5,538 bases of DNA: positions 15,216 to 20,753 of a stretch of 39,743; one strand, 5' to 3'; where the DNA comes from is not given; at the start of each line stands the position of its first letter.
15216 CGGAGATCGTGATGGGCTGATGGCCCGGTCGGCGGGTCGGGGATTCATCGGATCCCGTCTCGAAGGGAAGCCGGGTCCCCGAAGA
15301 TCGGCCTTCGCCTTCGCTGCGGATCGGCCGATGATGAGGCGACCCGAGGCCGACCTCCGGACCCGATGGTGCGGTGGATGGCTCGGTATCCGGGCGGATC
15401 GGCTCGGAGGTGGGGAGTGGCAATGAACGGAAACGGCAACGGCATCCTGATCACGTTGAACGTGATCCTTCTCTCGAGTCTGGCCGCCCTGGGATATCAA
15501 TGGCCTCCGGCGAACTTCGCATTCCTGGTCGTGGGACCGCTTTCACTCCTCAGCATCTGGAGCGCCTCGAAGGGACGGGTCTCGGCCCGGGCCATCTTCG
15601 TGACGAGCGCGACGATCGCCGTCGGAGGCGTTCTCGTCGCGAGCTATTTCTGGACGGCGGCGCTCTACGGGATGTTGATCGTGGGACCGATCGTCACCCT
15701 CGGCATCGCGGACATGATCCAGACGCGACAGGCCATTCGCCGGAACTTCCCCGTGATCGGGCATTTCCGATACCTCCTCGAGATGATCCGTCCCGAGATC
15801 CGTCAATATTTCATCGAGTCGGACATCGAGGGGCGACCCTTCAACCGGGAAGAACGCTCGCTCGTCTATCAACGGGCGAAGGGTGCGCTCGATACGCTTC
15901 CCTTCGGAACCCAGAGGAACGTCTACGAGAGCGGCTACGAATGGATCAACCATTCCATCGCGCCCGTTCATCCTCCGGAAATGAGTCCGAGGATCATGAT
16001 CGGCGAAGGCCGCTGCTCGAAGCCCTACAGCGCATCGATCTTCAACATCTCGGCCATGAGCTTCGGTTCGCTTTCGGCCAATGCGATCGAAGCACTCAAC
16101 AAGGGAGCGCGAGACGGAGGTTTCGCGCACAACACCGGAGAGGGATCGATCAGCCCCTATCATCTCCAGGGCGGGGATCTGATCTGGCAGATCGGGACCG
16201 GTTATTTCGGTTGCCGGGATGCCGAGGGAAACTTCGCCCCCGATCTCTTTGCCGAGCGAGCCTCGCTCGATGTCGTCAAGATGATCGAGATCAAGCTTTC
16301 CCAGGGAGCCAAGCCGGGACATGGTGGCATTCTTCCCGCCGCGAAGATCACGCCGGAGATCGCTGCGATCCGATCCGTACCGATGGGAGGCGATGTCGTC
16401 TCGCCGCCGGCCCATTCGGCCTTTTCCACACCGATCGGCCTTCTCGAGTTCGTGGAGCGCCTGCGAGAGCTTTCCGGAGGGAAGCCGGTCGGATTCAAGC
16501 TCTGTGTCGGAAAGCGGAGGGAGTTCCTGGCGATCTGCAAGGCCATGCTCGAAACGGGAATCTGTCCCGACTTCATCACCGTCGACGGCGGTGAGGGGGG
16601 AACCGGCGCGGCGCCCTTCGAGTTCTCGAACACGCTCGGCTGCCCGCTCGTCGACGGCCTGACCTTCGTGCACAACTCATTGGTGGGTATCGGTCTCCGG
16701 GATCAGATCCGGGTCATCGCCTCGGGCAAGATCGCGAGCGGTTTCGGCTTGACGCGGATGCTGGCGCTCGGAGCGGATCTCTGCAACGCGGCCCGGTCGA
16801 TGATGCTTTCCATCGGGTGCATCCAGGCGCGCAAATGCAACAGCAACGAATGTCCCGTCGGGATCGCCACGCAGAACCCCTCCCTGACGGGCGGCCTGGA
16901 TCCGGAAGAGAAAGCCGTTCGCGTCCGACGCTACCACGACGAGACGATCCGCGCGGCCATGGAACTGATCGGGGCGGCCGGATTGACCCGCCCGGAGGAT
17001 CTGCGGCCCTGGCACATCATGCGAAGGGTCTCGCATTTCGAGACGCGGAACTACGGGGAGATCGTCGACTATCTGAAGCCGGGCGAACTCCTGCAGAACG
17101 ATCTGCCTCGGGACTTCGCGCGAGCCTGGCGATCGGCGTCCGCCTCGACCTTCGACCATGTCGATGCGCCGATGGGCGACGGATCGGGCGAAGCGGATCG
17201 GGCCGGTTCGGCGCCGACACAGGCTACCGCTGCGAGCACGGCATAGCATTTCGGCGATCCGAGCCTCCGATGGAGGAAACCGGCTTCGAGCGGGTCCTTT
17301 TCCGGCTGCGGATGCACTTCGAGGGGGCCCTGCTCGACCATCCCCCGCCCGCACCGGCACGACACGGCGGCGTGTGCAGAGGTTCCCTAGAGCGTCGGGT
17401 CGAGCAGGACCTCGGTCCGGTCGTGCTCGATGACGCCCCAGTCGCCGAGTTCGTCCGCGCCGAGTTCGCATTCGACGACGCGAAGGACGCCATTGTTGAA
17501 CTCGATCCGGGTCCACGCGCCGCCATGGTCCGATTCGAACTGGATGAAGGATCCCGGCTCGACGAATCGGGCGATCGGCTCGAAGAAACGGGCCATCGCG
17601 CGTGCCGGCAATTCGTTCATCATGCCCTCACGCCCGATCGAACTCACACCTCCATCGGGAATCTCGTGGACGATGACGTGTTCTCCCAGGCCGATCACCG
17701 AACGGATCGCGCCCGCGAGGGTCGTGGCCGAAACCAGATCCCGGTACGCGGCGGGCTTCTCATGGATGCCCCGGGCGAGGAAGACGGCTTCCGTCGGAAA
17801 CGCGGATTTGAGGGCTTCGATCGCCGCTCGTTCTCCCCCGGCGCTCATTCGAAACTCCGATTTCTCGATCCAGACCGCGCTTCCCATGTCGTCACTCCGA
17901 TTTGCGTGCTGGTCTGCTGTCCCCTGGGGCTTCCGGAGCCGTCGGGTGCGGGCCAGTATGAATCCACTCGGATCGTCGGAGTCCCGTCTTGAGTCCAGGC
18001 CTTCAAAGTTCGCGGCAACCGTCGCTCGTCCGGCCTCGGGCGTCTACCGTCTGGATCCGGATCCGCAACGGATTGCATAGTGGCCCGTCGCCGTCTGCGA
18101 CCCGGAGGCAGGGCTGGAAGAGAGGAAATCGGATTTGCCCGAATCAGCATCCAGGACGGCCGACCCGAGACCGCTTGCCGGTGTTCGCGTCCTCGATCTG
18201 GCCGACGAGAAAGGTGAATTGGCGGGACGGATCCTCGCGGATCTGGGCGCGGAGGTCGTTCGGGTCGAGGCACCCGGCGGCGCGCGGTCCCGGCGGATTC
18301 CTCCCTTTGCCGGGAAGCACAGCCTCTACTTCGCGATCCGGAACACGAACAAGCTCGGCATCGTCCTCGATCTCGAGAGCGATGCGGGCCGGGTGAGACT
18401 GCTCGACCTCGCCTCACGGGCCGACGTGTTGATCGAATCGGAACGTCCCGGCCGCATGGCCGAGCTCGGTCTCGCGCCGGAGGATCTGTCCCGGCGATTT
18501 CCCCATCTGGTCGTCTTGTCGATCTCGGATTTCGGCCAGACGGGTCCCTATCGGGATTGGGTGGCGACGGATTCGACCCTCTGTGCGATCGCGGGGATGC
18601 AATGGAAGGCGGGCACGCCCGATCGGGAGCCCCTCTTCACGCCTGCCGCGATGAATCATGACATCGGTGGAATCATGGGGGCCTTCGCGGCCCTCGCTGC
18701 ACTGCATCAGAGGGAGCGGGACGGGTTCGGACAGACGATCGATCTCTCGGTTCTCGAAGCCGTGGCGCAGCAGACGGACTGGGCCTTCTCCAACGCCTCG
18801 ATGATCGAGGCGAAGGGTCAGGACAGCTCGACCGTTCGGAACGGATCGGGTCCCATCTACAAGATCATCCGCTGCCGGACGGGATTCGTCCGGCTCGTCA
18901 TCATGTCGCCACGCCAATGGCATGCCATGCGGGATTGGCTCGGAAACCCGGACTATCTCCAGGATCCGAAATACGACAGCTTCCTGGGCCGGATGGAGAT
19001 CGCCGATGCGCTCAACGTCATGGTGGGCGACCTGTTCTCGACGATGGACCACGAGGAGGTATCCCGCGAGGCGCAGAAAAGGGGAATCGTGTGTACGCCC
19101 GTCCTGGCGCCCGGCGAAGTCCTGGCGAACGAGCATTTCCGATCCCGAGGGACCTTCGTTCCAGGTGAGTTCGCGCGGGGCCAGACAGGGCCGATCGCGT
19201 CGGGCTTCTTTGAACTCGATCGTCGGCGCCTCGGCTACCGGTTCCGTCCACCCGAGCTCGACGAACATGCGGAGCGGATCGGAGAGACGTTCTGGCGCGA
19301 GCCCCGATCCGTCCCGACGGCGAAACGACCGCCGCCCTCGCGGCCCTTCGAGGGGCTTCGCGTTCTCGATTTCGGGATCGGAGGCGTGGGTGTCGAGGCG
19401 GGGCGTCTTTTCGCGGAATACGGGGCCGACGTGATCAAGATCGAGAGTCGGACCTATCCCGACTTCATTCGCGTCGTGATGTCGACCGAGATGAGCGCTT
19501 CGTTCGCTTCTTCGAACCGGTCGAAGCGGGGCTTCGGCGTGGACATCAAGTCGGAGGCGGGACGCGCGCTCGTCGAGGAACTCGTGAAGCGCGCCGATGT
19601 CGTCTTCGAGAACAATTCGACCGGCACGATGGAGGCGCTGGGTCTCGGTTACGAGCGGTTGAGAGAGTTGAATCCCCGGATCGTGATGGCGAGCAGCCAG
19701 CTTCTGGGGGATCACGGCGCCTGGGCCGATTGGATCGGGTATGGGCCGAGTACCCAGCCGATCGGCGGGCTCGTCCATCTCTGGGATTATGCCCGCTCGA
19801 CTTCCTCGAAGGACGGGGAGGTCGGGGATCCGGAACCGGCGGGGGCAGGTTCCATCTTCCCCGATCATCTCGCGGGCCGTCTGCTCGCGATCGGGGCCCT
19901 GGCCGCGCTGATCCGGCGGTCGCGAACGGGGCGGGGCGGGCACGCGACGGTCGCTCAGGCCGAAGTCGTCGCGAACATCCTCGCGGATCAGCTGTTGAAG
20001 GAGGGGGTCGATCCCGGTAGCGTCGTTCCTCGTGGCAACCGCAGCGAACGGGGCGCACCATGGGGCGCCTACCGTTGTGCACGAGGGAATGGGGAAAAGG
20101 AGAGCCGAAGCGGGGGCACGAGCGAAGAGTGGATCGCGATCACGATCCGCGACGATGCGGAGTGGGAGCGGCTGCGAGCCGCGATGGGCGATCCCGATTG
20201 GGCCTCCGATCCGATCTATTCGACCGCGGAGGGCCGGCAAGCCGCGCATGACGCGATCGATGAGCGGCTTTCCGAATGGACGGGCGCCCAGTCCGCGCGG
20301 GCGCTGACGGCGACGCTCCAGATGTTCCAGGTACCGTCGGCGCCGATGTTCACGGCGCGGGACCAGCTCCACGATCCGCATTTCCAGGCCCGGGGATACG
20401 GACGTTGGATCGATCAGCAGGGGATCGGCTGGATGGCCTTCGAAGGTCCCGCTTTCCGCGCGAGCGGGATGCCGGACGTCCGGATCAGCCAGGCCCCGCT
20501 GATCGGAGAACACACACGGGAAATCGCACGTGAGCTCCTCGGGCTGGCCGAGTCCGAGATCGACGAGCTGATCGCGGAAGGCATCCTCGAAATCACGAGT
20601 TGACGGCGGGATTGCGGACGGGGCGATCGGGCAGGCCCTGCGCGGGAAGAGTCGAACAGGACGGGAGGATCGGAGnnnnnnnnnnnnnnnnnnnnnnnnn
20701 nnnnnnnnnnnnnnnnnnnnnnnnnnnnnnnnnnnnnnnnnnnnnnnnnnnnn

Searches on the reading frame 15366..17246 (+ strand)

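Call 10: search_protein_families(library=pfam, proteins=[window:15366-17246:+])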
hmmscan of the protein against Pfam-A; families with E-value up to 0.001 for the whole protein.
window:15366-17246:+ (626 aa): 1 family
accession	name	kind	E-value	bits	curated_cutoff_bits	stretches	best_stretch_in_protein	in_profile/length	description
PF01645.23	Glu_synthase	-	3e-81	273.9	20.4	1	224-540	67-368/369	Conserved region in glutamate synthase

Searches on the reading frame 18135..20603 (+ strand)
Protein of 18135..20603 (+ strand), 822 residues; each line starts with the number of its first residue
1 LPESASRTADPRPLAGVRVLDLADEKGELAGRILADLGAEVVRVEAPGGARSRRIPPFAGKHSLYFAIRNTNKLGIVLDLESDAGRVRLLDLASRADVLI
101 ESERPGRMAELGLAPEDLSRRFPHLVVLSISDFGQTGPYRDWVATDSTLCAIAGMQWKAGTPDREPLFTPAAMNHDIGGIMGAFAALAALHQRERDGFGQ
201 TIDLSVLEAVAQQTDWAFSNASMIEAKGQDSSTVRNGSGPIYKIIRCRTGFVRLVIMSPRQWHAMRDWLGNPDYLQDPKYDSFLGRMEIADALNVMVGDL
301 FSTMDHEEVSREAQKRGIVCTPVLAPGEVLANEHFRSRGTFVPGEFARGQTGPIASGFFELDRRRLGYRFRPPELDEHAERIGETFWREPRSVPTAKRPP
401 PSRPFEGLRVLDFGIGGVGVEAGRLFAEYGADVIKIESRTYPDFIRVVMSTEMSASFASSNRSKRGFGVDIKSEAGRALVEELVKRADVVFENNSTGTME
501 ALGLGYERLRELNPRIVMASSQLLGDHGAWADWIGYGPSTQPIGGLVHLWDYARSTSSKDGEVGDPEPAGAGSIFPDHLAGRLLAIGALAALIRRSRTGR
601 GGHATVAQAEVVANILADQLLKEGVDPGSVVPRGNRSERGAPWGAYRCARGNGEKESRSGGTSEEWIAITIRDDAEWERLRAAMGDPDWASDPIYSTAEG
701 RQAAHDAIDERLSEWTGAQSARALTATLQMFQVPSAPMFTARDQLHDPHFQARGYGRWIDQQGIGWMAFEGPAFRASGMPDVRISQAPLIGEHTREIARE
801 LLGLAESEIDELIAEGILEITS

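Call 10: search_protein_families(library=pfam, proteins=[window:18135-20603:+])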
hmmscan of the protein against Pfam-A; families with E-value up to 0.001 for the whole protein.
window:18135-20603:+ (822 aa): 1 family
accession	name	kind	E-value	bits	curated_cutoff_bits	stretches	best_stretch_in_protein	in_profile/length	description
PF02515.22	CoA_transf_3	-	6e-168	559.1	23.3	2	14-378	1-365/366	CoA-transferase family III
